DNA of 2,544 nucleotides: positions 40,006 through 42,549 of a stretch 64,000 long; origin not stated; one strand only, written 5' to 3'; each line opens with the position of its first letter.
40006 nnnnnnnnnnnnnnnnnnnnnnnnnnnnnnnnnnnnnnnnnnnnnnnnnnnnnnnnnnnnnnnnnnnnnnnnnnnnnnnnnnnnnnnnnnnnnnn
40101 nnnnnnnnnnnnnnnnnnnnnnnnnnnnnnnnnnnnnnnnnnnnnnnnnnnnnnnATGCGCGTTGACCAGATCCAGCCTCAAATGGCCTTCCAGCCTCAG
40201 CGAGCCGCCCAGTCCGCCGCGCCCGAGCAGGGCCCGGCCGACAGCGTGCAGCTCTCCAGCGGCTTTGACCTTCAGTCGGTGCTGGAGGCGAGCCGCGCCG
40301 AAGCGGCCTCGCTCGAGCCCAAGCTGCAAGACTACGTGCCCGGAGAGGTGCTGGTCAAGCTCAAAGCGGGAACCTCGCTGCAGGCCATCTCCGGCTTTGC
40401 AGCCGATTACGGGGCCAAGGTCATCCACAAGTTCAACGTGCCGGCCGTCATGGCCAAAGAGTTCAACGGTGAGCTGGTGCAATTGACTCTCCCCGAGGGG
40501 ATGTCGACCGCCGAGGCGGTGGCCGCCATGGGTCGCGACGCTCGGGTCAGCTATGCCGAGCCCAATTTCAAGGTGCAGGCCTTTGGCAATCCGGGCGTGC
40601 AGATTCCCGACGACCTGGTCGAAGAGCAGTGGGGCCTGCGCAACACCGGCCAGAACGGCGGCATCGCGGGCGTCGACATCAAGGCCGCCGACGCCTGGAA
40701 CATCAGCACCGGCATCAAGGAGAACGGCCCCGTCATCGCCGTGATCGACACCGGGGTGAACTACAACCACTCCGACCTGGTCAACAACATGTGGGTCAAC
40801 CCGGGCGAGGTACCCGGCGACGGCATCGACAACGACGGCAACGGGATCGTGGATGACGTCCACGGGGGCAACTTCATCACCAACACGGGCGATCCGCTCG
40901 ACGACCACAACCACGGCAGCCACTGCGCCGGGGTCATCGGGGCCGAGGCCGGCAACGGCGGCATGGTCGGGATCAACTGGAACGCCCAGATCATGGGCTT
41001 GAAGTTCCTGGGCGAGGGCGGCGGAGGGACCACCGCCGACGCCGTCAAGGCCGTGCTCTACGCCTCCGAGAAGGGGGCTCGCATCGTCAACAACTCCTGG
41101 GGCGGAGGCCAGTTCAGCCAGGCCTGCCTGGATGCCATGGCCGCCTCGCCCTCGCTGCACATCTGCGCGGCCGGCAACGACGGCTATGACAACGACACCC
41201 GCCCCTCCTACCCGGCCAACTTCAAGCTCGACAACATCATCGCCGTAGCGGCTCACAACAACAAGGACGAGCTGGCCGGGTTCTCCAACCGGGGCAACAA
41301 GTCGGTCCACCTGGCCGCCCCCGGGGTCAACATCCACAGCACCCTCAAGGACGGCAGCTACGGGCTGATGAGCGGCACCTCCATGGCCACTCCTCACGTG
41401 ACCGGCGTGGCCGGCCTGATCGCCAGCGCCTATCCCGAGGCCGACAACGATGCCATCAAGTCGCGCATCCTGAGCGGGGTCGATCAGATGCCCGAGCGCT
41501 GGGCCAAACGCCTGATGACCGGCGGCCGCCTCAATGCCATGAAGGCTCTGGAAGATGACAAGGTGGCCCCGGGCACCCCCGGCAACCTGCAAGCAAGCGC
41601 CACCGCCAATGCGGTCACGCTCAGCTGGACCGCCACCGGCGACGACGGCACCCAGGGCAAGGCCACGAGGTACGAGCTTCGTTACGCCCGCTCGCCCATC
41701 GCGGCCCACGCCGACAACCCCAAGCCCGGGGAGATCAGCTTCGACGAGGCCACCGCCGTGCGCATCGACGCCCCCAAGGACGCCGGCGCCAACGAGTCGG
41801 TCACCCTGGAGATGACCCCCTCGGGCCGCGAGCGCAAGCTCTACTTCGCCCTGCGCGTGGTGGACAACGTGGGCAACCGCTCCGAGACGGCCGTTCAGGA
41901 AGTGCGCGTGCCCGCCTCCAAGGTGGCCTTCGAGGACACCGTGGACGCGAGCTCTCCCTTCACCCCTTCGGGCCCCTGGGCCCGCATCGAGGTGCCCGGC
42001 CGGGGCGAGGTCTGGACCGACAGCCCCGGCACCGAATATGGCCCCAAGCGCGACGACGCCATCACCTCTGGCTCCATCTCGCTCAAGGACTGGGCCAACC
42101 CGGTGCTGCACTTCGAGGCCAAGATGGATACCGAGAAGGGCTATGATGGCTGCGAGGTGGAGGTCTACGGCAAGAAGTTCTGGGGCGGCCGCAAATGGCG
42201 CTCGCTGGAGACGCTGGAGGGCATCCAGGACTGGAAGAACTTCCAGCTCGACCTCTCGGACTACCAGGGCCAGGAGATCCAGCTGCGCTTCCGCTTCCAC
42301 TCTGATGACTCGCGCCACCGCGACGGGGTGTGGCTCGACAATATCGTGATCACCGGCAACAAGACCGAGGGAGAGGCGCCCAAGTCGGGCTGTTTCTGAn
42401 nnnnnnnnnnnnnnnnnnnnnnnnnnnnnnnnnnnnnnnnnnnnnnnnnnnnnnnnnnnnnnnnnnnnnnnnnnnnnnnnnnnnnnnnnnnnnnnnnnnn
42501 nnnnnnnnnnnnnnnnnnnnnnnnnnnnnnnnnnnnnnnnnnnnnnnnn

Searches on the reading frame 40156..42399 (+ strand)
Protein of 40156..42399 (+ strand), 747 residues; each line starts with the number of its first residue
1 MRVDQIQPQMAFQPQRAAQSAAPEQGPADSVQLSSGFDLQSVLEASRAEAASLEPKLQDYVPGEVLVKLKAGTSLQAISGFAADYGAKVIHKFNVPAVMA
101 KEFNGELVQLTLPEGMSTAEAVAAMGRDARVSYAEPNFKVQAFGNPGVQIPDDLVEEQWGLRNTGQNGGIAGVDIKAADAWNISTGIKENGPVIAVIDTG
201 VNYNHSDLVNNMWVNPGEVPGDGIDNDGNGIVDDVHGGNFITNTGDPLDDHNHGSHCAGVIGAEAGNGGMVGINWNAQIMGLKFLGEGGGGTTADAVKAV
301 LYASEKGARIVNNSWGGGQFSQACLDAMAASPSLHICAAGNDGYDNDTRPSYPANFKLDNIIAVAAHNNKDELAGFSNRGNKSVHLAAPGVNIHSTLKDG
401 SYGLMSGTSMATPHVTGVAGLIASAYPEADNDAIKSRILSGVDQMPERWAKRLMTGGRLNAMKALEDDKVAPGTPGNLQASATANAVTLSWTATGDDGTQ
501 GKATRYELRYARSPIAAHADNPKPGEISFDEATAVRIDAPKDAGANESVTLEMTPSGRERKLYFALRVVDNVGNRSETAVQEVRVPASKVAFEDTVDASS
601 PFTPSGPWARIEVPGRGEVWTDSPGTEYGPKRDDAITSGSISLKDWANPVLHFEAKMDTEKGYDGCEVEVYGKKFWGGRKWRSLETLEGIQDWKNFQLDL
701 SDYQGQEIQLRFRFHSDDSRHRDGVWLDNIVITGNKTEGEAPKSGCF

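Call 3: search_protein_families(library=pfam, proteins=[window:40156-42399:+], max_evalue=1)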
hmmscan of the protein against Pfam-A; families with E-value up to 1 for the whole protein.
window:40156-42399:+ (747 aa): 4 families
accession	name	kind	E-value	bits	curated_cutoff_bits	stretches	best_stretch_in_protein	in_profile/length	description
PF00082.27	Peptidase_S8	-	3.8e-53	181.1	21.8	1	190-440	2-271/288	Subtilase family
PF22148.1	Fervidolysin_NPro-like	-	4.5e-12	46.6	21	1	52-137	7-81/81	Fervidolysin N-terminal prodomain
PF20773.4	InhA-like_MAM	-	5.8e-07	29.6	26.9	1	689-733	119-163/191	Immune inhibitor A-like, MAM domain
PF11617.13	Cu-binding_MopE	-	0.24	12.1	27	1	216-234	11-30/30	Putative metal-binding motif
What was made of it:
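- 40156..42399 (+): Upstream S8 subtilase (Fervidolysin-type prodomain, Peptidase_S8, InhA-like MAM domain), 45 nt before the lipoprotein gene. Pfam (call 3).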

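Call 4: search_protein_families(library=ncbifam, proteins=[window:40156-42399:+], max_evalue=1)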
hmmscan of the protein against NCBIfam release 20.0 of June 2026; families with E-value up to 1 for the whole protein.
window:40156-42399:+ (747 aa): 13 families
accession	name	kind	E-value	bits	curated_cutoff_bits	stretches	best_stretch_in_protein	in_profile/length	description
TIGR03921.1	T7SS_mycosin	equivalog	3.5e-33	115.2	278.75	1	176-500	2-320/353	type VII secretion-associated serine protease mycosin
NF033595.1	denti_PrtP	equivalog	1e-21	77.2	300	2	314-443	345-479/606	dentilisin complex serine proteinase subunit PrtP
NF051851.1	AtpSerPepEprS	equivalog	1.6e-13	49.7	1700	2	334-439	226-334/988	autotransporter serine peptidase EprS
NF040809.1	germ_prot_CspBA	exception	8e-11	40.3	1250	1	360-422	404-472/1099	bifunctional germination protease/germinant receptor pseudoprotease CspBA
NF040553.1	SGO_0316_fam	subfamily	1.3e-10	39.7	1400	2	375-428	660-713/1486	SGO_0316/SGO_0317 family LPXTG-anchored serine peptidase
TIGR03895.1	protease_PatA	subfamily_domain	2.8e-09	36.3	421.05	1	294-505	44-268/606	PatA/PatG family cyanobactin maturation protease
NF049966.1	QH_SP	equivalog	2.6e-07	30.2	165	1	241-438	30-207/219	subtilisin-like serine protease QhpE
NF040808.2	CspC_non_triad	exception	1.9e-06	26.6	675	2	358-424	427-499/556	bile acid germinant receptor pseudoprotease CspC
TIGR00868.1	hCaCC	subfamily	5.4e-05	21.2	900.85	1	468-577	752-857/863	calcium-activated chloride channel protein 1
NF038128.1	choice_anch_J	domain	0.00017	21.8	30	1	648-732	75-162/162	choice-of-anchor J domain-containing protein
NF038111.1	rhom_dep_M36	equivalog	0.0019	15.7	1700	1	640-737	1076-1168/1315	rhombosortase-dependent M36 family metallopeptidase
NF045641.2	BHydaspDhtseBhcB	equivalog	0.087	11.9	550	0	307-349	169-211/312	beta-hydroxyaspartate dehydratase BhcB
NF042956.1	IteS_antiphage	equivalog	0.29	9.3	900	0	188-210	253-275/747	S8 family anti-phage peptidase IteS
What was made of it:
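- On DUF1559 (Pfam PF07596, SBP_bac_10): No hit at E<=1 (calls 3, 4).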
